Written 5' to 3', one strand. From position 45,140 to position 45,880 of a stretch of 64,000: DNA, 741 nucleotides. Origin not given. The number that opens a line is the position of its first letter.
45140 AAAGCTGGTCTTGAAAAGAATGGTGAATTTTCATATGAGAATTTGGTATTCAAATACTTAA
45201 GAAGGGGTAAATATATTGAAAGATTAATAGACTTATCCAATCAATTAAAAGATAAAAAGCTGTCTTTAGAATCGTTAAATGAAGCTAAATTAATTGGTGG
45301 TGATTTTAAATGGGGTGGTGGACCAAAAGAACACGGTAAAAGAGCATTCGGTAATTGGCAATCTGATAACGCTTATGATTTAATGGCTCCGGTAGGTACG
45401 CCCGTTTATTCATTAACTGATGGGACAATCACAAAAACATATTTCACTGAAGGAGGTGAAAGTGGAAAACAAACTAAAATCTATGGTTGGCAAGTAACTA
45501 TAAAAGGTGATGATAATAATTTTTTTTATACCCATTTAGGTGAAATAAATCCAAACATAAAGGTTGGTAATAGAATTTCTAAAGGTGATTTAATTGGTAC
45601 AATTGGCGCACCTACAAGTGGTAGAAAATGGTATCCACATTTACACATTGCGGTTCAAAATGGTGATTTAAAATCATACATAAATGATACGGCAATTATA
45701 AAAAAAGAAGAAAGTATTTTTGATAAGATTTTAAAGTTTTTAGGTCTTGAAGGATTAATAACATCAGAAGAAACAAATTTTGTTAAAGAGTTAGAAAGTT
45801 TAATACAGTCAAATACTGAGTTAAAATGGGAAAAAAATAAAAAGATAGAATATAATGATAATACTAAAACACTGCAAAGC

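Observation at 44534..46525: Unusual four-domain fusion: minimal nucleotidyltransferase + M23 peptidase + PG-binding + tail-lysozyme-like domain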

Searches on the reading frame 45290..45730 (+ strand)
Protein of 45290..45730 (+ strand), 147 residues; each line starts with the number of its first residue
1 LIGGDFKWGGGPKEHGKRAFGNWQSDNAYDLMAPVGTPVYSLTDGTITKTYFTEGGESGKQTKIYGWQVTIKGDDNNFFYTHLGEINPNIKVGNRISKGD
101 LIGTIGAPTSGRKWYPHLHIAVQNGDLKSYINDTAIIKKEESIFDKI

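Call 37: search_solved_structures(query=window:45290-45730:+, max_evalue=0.01, show_alignments=4)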
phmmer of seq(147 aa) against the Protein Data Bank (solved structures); distinct sequences matched with E-value up to 0.01: 26.
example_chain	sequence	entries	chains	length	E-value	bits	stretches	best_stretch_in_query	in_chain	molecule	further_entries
2b44_A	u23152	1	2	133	6.3e-07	32.9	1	28-128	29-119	Glycyl-glycine endopeptidase lytM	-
9gy1_A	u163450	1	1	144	6.3e-07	32.9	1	24-125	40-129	Peptidase, M23 family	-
2b0p_A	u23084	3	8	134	6.4e-07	32.9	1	28-128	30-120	Glycyl-glycine endopeptidase lytM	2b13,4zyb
7qrl_A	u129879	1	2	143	5.9e-06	29.7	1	21-122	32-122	DipM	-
7qrl_C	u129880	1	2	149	6.5e-06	29.6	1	21-122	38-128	DipM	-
1qwy_A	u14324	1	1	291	7.6e-06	29.4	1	28-128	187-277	peptidoglycan hydrolase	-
6jmx_A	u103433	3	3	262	9.4e-06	29.1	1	28-126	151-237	Peptidase M23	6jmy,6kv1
5kqb_A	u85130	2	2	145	1.6e-05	28.3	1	28-127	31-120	Peptidase M23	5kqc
9k2v_E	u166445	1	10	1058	2.9e-05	27.5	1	29-126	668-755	Internal protein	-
6jn7_A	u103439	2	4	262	5.8e-05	26.5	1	29-126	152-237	Peptidase M23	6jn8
6jmz_A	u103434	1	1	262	0.00021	24.7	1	28-126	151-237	Peptidase M23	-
6jn0_A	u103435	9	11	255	0.00021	24.7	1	28-126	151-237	Peptidase M23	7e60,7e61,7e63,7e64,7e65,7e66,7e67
6jn1_A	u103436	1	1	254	0.00022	24.6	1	28-126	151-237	Peptidase M23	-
5kvp_A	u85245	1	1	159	0.00055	23.3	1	20-122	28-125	Zoocin A endopeptidase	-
3nyy_A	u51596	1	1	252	0.00073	22.9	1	18-122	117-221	Putative glycyl-glycine endopeptidase lytM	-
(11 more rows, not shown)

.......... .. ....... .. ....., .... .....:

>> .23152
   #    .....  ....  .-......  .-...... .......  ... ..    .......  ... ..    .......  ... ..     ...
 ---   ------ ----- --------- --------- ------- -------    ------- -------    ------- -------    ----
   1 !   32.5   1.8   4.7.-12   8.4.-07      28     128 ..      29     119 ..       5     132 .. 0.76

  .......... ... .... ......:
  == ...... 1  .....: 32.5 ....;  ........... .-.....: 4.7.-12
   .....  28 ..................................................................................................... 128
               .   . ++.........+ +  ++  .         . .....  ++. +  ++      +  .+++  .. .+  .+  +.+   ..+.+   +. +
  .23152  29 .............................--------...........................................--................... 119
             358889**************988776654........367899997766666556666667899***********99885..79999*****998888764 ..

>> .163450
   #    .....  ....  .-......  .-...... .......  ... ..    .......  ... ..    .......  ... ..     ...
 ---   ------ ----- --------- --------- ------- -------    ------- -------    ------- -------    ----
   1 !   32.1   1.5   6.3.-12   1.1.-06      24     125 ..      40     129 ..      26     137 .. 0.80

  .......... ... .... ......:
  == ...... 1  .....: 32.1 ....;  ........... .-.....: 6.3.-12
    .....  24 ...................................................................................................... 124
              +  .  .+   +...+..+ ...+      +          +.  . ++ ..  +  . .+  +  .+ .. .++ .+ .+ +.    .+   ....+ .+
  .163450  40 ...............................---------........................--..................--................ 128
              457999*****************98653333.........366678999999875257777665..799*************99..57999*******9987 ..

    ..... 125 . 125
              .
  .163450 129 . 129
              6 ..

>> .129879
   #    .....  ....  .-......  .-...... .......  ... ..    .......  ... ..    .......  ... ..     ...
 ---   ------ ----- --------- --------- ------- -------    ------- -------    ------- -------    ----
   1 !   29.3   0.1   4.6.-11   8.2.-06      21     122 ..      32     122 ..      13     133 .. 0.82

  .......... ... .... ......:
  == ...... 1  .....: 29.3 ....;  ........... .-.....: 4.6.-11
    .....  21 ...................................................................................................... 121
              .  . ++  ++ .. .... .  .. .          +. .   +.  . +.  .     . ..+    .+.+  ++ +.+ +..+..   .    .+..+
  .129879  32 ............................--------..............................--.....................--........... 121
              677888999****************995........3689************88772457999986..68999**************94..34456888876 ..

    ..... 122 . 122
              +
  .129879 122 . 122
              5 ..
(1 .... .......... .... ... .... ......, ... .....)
